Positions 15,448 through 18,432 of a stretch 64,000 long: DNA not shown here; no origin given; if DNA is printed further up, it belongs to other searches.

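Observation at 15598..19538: Translationally coupled three-gene operon of unknown function (Zn-ribbon protein / 181-aa protein / 894-aa helical-repeat protein with Rossmann-like C-terminus) inside the defence island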

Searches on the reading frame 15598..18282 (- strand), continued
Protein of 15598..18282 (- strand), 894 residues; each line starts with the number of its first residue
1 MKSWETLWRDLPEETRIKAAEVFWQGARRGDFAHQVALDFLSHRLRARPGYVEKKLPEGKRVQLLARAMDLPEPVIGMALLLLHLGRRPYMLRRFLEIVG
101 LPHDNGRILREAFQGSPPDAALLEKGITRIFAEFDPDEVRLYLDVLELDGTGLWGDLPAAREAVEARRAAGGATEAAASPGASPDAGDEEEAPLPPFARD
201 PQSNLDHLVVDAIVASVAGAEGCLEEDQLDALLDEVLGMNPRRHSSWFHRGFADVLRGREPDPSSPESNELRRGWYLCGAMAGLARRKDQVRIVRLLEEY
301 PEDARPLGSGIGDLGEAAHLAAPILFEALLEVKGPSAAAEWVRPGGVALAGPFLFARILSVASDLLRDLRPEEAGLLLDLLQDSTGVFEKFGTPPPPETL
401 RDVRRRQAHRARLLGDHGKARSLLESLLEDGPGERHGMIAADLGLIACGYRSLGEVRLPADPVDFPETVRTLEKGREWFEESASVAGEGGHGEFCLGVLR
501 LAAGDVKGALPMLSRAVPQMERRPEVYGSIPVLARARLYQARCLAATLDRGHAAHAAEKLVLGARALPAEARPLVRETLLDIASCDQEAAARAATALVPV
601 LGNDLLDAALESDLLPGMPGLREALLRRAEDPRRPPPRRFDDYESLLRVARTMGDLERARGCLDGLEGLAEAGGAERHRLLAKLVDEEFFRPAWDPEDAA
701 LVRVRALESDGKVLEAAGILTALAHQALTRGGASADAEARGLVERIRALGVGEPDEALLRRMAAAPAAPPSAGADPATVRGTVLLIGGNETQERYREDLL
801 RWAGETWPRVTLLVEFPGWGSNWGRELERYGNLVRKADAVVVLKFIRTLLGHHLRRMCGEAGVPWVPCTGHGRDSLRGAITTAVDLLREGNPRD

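Call 90: search_protein_families(library=pfam, proteins=[L035:1962-5078:+, L035:5054-6571:+, L087:1678-6549:+, L107:10947-16283:+, L107:10240-10881:+, L087:6549-7307:+, L032:5860-6957:+, L063:6542-7372:+, L018:11463-13790:+, L016:10223-11674:-], max_evalue=0.001)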
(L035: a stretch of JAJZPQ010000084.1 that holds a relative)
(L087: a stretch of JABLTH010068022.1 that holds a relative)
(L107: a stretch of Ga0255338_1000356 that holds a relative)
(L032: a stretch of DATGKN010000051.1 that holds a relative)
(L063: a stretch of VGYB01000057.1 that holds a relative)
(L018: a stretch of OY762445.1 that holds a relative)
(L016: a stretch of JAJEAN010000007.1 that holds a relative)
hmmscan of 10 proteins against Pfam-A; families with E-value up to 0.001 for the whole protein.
L035:1962-5078:+ (1039 aa): 4 families
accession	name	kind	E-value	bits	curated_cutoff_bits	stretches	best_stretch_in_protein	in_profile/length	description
PF00176.29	SNF2-rel_dom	-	2.5e-19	69.9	24.9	1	114-421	16-252/290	SNF2-related domain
PF00271.37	Helicase_C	-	1.5e-18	67.4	23.5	1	515-622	7-110/110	Helicase conserved C-terminal domain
PF04851.21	ResIII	-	1.4e-05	25.5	22.5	1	109-279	17-163/164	Type III restriction enzyme, res subunit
PF00270.35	DEAD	-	0.00029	21.1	26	0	224-278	104-160/167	DEAD/DEAH box helicase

L035:5054-6571:+ (506 aa): 0 families

L087:1678-6549:+ (1624 aa): 3 families
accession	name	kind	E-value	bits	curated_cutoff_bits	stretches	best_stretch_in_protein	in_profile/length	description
PF07669.17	Eco57I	-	2.7e-21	76.9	25.3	2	744-995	2-111/171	Eco57I restriction-modification methylase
PF02384.22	N6_Mtase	-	4e-05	23.5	20.4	0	618-681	22-70/311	N-6 DNA Methylase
PF20473.4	MmeI_Mtase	-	5.6e-05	22.9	27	1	651-766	13-86/259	MmeI, DNA-methyltransferase domain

L107:10947-16283:+ (1779 aa): 4 families
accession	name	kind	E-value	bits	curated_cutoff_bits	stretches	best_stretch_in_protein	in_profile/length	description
PF00270.35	DEAD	-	7.4e-24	84.8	26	1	89-298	2-161/167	DEAD/DEAH box helicase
PF00271.37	Helicase_C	-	1e-12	48.7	23.5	1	1019-1084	46-109/110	Helicase conserved C-terminal domain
PF09369.15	MZB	-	7.9e-11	42.9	24.2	1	1545-1623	2-80/80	MrfA Zn-binding domain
PF04851.21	ResIII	-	2.5e-05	24.7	22.5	1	86-273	3-146/164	Type III restriction enzyme, res subunit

L107:10240-10881:+ (214 aa): 0 families

L087:6549-7307:+ (253 aa): 0 families

L032:5860-6957:+ (366 aa): 2 families
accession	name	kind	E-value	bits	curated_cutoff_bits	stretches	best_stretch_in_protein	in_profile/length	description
PF00589.27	Phage_integrase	-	3.5e-28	99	27.1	1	183-339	21-170/172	Phage integrase family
PF02899.23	Phage_int_SAM_1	-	1e-07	32.6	22.3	1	49-123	14-82/83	Phage integrase, N-terminal SAM-like domain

L063:6542-7372:+ (277 aa): 0 families

L018:11463-13790:+ (776 aa): 9 families
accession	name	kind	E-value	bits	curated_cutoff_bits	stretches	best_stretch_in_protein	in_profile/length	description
PF25021.1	TEN_NHL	-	1.8e-49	169.1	27.1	5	679-730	131-180/357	Teneurin NHL domain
PF01436.27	NHL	-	1.4e-33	113.7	20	3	462-487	1-26/28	NHL repeat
PF20067.5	SSL_N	-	1.2e-07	31.9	18.9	0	296-310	22-36/46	Strictosidine synthase-like, N-terminal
PF08450.18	SGL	-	1.4e-07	31.9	26.3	1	304-552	10-216/246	SMP-30/Gluconolactonase/LRE-like region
PF24684.1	Vgb_lyase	-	1.6e-06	27.6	50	0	634-721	56-128/290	Virginiamycin B lyase family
PF13449.12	Phytase-like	-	2e-06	28.3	27.6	0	176-258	21-107/284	Esterase-like activity of phytase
PF07494.17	Reg_prop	-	0.00017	21.8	20.4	0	164-177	8-21/24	Two component regulator propeller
PF06739.17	SBBP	-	0.00042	20.6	20.5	0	691-704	14-27/38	Beta-propeller repeat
PF21959.2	DUF6923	-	0.00056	20.2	27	0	423-504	143-224/234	Repeat of unknown function (DUF6923)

L016:10223-11674:- (483 aa): 1 family
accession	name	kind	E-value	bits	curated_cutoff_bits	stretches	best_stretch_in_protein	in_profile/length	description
PF00155.27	Aminotran_1_2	-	9.9e-38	130.7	19.7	1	124-471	9-361/361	Aminotransferase class I and II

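Call 91: search_protein_families(library=padloc, proteins=[L035:1962-5078:+, L035:5054-6571:+, L087:1678-6549:+, L107:10947-16283:+, L107:10240-10881:+, L087:6549-7307:+, L032:5860-6957:+, L063:6542-7372:+, L018:11463-13790:+, L016:10223-11674:-], max_evalue=0.001)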
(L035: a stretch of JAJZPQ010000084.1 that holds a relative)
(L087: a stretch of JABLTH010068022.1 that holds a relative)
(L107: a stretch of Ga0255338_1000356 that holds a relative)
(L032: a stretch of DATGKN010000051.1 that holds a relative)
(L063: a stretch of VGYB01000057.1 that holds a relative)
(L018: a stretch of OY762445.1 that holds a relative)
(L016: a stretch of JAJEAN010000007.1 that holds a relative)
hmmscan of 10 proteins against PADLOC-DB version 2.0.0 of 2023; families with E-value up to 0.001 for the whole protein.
L035:1962-5078:+ (1039 aa): 40 families (the best 25 are shown)
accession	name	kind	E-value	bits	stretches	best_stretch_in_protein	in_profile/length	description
PDLC02623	DrmD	-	3.6e-262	870.6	1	2-1016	4-1001/1040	DrmD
PDLC02621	DrmD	-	6.5e-67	224.6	2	493-998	482-981/1040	DrmD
PDLC02500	BrxHI|BrxHII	-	2.5e-58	196.4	2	492-658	443-609/933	BrxHI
PDLC00659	HmaA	-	9.7e-50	167.4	2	505-700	486-690/1176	SNF2 helicase / DEAD-box helicase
PDLC02572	DrmA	-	4.5e-48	161.9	2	102-300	122-318/1043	DrmA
PDLC02619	DrmD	-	3.9e-47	158.9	3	565-666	479-578/872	DrmD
PDLC02504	BrxHI|BrxHII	-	4.4e-46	155.3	2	495-666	452-625/971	BrxHII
PDLC02632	DrmD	-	7e-41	138.5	2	102-325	127-348/662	DrmD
PDLC02843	DpdE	-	1e-40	137.6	3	91-171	151-231/1091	DpdE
PDLC02840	DpdE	-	1.5e-40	137.4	2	236-711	255-750/1091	DpdE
PDLC02633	DrmD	-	2e-37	126.7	2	101-299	128-324/839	DrmD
PDLC02844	DpdE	-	3.1e-35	119.4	3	510-730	570-793/1074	DpdE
PDLC02620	DrmD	-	2.1e-33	113.4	2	527-669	484-626/1060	DrmD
PDLC02193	PLD_Helicase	-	2e-28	97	2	444-661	607-837/905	-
PDLC02634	DrmD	-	4.1e-27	92.4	2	579-656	540-617/900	DrmD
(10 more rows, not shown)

L035:5054-6571:+ (506 aa): 0 families

L087:1678-6549:+ (1624 aa): 30 families (the best 25 are shown)
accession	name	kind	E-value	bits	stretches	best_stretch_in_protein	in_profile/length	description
PDLC03622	REase_MTase_IIG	-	1.5e-222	739.7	1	157-1240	4-1125/1524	Type IIG restriction enzyme-methyltransferase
PDLC02643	DrmMI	-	1.9e-127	424.9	2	601-992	536-902/1347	DrmMI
PDLC02638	DrmMI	-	7.9e-94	313.5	2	604-983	538-896/935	DrmMI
PDLC03618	REase_MTase_IIG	-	3.4e-59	198.2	2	611-797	539-719/1429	Type IIG restriction enzyme-methyltransferase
PDLC02645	DrmMI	-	7e-58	194.5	2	610-789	538-713/772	DrmMI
PDLC03613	REase_MTase_IIG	-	1.9e-53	179.5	3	1069-1243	822-996/1250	Type IIG restriction enzyme-methyltransferase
PDLC02639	DrmMI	-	9.8e-47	157.7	3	299-457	1-154/803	DrmMI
PDLC03620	REase_MTase_IIG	-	8.5e-42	140.9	4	604-789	541-726/1378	Type IIG restriction enzyme-methyltransferase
PDLC02644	DrmMI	-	2.8e-40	136.1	2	601-789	46-229/988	DrmMI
PDLC02642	DrmMI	-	7e-26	88.8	1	232-503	222-487/594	DrmMI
PDLC02646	DrmMI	-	3.7e-25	86.2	2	736-789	45-98/792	DrmMI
PDLC02640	DrmMI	-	2.4e-23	79.8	1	153-457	149-439/1015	DrmMI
PDLC03614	REase_MTase_IIG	-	7.5e-21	71.5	2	654-814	571-706/1584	Type IIG restriction enzyme-methyltransferase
PDLC03611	REase_MTase_IIG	-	1e-20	70.9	2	932-1000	908-974/1532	Type IIG restriction enzyme-methyltransferase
PDLC03609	REase_MTase_IIG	-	1.2e-16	57.7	1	738-788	483-533/1066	Type IIG restriction enzyme-methyltransferase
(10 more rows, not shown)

L107:10947-16283:+ (1779 aa): 47 families (the best 25 are shown)
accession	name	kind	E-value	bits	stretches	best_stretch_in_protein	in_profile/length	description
PDLC00037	DruE3|DruE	-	1.9e-117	392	3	86-465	101-433/2055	SNF2 family N-terminal domain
PDLC00013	DruE1|DruE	-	5.7e-107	357.3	3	1035-1645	1077-1674/1776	SNF2 family N-terminal domain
PDLC00035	DruE3|DruE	-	1.4e-87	292.7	2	87-711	103-674/1460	SNF2 family N-terminal domain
PDLC00036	DruE3|DruE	-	7.8e-82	273.2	3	88-328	94-316/2023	SNF2 family N-terminal domain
PDLC00015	DruE2|DruE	-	7.3e-73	244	4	1035-1110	1165-1241/1887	SNF2 family N-terminal domain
PDLC00014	DruE2|DruE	-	1.5e-71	239.5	6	1032-1111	1191-1271/1928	SNF2 family N-terminal domain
PDLC00051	DruE4|DruE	-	2.3e-69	232.3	5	954-1127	1026-1212/1829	SNF2 family N-terminal domain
PDLC03960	SngC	-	6.8e-35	119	2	84-310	22-204/720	-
PDLC02503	BrxHI|BrxHII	-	3.4e-34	116.2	3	1022-1089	282-347/698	BrxHI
PDLC02896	DpdJ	-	1.2e-28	97.4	2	100-331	179-439/1487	DpdJ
PDLC02501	BrxHI|BrxHII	-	1.5e-21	74.2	3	1018-1090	278-348/925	BrxHI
PDLC02569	DrmA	-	8.6e-19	64.8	2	1025-1115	815-903/1095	DrmA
PDLC02570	DrmA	-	1.7e-17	61.1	2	1027-1108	570-649/851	DrmA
PDLC02897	DpdJ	-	2.6e-13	46.7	2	87-297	100-286/1570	DpdJ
PDLC02893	DpdJ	-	1.6e-12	44.2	1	222-327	345-446/876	DpdJ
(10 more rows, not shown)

L107:10240-10881:+ (214 aa): 0 families

L087:6549-7307:+ (253 aa): 7 families
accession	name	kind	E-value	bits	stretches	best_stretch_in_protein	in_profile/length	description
PDLC04264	PDC-M01B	-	3.1e-07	28.5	1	8-54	98-144/282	-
PDLC04248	PDC-M01B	-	1.7e-06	26.1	1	7-55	31-79/216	-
PDLC04255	PDC-M01B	-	1e-05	23.4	1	11-54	108-151/285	-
PDLC04251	PDC-M01B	-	6.3e-05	20.5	1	10-60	98-149/279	-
PDLC04259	PDC-M01B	-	7.2e-05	20.9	1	8-55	92-139/277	-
PDLC04252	PDC-M01B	-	0.00044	17.4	1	9-68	94-153/294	-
PDLC04256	PDC-M01B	-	0.00053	17.6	1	10-54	105-150/285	-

L032:5860-6957:+ (366 aa): 0 families

L063:6542-7372:+ (277 aa): 0 families

L018:11463-13790:+ (776 aa): 1 family
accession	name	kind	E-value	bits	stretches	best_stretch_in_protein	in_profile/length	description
PDLC04043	PD-T4-6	-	0.00025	18.3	0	657-719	334-390/452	-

L016:10223-11674:- (483 aa): 0 families

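Call 101: search_dna_similar(query=window:15598-18282:-, collection=plasmids, mode=protein, max_evalue=0.00001, max_rows=25)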
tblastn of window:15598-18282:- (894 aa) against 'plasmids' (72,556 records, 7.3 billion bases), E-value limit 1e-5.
No match.

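Call 103: search_solved_structures(query=L035:5054-6571:+, max_evalue=1)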
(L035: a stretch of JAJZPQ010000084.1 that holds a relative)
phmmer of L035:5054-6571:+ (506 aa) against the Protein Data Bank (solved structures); distinct sequences matched with E-value up to 1: 0.

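Call 104: search_solved_structures(query=L087:6549-7307:+, max_evalue=1)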
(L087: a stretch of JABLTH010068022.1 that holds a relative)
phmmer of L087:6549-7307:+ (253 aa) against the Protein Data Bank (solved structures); distinct sequences matched with E-value up to 1: 1.
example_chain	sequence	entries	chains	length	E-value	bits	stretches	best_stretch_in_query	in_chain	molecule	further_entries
7qca_LU0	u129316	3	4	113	0.96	12.1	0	160-198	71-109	60S ribosomal protein L22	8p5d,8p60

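Call 105: search_solved_structures(query=L107:10947-16283:+, max_evalue=0.00001)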
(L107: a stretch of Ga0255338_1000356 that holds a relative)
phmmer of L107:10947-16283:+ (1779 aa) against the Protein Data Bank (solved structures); distinct sequences matched with E-value up to 0.00001: 18.
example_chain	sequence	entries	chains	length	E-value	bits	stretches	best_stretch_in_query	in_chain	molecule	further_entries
9tu7_Y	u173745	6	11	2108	1.4e-60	207.7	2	87-326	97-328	DEAD/DEAH box helicase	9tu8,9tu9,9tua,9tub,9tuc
6znp_A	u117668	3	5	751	7e-32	112.5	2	1024-1135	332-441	Uncharacterized ATP-dependent helicase YprA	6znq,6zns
9wae_A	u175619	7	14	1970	8.1e-30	105.7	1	1034-1120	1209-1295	Helicase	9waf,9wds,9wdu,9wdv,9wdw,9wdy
5v9x_A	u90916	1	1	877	9.9e-19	68.9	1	1011-1087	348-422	ATP-dependent DNA helicase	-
7lhl_A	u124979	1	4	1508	6.6e-18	66.2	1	1011-1087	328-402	ATP-dependent DNA helicase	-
8tbx_A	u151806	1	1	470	3.7e-07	30.6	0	1019-1092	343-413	ATP-dependent RNA helicase DDX1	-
2db3_A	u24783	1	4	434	3.8e-07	30.5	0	94-178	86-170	ATP-dependent RNA helicase vasa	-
6l5l_A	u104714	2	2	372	4.1e-07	30.4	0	1034-1102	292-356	Nucleolar RNA helicase 2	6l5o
6l5m_A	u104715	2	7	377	4.3e-07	30.4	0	1034-1102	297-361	Nucleolar RNA helicase 2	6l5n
4d25_A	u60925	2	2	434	4.8e-07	30.2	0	90-189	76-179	BMVLG PROTEIN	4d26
4bru_A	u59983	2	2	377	1.2e-06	28.9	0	1020-1092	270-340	ATP-DEPENDENT RNA HELICASE DHH1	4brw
1s2m_A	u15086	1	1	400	1.4e-06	28.7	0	1020-1092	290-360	Putative ATP-dependent RNA helicase DHH1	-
6y50_p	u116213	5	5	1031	1.9e-06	28.2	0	91-189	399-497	Probable ATP-dependent RNA helicase DDX46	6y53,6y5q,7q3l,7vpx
7evo_E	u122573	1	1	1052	2e-06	28.1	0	91-189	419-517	RNA helicase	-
9ptu_C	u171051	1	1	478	3e-06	27.6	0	66-184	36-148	ATP-dependent RNA helicase DDX18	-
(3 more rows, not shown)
